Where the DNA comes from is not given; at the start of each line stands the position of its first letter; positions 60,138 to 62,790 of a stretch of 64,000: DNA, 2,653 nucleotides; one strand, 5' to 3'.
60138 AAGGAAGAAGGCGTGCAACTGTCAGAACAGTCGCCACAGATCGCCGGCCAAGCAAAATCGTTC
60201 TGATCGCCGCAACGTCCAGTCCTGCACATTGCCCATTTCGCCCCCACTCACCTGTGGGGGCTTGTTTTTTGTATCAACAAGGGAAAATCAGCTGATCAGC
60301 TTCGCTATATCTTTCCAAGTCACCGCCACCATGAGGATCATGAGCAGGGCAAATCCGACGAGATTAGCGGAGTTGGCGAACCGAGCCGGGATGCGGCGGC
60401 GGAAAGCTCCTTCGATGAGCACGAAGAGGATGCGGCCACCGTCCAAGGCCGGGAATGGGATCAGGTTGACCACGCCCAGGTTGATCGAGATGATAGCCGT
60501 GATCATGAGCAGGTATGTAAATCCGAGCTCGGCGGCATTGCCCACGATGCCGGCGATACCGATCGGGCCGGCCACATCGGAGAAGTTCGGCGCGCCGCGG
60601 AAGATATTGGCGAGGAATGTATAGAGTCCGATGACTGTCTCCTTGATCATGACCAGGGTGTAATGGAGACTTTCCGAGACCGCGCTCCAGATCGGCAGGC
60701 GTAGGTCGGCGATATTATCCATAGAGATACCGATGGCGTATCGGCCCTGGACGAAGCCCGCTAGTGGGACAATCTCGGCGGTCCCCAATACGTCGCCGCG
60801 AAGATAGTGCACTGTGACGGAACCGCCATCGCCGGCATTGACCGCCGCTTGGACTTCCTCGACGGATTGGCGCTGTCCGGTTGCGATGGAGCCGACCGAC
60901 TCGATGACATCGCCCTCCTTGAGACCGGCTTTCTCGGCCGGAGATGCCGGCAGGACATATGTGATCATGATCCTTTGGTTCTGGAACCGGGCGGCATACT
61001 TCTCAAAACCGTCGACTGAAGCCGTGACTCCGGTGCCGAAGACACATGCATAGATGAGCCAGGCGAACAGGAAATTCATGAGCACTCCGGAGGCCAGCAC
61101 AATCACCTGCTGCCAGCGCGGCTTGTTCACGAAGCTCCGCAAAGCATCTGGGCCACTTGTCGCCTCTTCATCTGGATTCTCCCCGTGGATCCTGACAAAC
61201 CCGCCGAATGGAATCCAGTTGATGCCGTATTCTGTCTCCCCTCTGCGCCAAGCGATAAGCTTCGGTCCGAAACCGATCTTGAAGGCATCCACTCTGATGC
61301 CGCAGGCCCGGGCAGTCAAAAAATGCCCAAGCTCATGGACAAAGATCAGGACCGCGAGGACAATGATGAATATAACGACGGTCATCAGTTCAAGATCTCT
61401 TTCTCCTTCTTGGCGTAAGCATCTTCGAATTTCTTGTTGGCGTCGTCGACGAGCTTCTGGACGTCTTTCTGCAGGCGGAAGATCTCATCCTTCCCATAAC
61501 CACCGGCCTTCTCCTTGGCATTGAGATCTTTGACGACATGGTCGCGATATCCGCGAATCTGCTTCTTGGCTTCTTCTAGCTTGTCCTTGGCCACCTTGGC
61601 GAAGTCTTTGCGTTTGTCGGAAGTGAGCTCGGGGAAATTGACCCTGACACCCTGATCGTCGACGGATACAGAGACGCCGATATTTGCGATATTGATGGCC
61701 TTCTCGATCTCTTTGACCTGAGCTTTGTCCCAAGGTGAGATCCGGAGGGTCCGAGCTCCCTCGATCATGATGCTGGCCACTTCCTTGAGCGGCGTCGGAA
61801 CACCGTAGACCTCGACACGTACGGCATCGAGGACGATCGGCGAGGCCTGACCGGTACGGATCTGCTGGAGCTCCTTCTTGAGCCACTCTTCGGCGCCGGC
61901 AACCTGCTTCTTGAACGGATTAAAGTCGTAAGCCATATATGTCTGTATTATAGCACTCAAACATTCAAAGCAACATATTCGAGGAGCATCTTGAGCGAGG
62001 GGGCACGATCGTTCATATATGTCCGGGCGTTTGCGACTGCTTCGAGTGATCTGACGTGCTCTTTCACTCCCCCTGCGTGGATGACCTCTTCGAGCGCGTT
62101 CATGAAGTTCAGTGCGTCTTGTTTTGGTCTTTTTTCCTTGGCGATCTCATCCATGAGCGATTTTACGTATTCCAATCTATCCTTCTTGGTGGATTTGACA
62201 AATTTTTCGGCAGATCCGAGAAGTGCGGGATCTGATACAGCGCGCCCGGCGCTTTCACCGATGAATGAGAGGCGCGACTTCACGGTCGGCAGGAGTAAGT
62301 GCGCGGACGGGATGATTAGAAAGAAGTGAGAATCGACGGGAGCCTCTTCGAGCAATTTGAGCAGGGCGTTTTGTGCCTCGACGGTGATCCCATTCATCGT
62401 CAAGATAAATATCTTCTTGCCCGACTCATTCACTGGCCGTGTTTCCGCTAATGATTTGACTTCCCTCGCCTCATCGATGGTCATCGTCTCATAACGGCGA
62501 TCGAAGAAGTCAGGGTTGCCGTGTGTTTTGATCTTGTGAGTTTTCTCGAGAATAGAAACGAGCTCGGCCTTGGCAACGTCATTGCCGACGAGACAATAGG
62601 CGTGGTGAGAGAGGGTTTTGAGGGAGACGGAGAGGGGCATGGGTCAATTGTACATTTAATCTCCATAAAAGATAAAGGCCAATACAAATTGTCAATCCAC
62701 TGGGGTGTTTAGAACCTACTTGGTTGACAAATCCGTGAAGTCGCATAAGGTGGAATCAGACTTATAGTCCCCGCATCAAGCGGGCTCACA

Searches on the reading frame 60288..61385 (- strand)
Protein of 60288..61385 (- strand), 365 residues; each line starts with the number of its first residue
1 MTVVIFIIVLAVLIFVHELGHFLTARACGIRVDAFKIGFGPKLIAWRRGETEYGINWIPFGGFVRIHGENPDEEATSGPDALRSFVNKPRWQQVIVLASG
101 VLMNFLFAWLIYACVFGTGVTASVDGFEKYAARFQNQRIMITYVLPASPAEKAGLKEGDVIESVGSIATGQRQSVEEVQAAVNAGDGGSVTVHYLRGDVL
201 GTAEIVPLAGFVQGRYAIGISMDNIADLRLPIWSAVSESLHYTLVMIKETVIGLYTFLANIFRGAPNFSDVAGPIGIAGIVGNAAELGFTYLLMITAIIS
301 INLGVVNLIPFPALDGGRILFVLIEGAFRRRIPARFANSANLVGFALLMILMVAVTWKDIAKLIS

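Call 31: search_protein_families(library=pfam, proteins=[window:60288-61385:-], max_evalue=0.0001)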
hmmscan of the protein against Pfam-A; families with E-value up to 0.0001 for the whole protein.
window:60288-61385:- (365 aa): 4 families
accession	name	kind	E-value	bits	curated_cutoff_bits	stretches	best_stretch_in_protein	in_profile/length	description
PF02163.28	Peptidase_M50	-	1.8e-64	217.6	27.2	1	6-351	2-221/221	Peptidase family M50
PF17820.7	PDZ_6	-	8.6e-11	41.9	27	1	141-192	2-50/54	PDZ domain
PF13180.12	PDZ_2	-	3.8e-07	30.7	27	1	136-205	11-78/80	PDZ domain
PF00595.29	PDZ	-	1.2e-05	26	23.2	1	133-192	23-78/81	PDZ domain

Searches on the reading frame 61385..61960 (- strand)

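Call 83: search_protein_families(library=pfam, proteins=[window:61385-61960:-], max_evalue=0.001)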
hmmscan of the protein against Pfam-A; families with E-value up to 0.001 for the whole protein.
window:61385-61960:- (191 aa): 1 family
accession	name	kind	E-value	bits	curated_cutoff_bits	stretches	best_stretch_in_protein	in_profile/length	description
PF01765.24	RRF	-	5.2e-51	173.2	29.7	1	27-190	1-164/164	Ribosome recycling factor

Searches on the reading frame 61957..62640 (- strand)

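Call 83: search_protein_families(library=pfam, proteins=[window:61957-62640:-], max_evalue=0.001)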
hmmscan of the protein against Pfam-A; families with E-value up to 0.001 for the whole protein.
window:61957-62640:- (227 aa): 1 family
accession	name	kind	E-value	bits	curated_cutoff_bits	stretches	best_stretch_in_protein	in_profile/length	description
PF13177.12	DNA_pol3_delta2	-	5.9e-14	52.8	27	1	35-126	61-154/161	DNA polymerase III, delta subunit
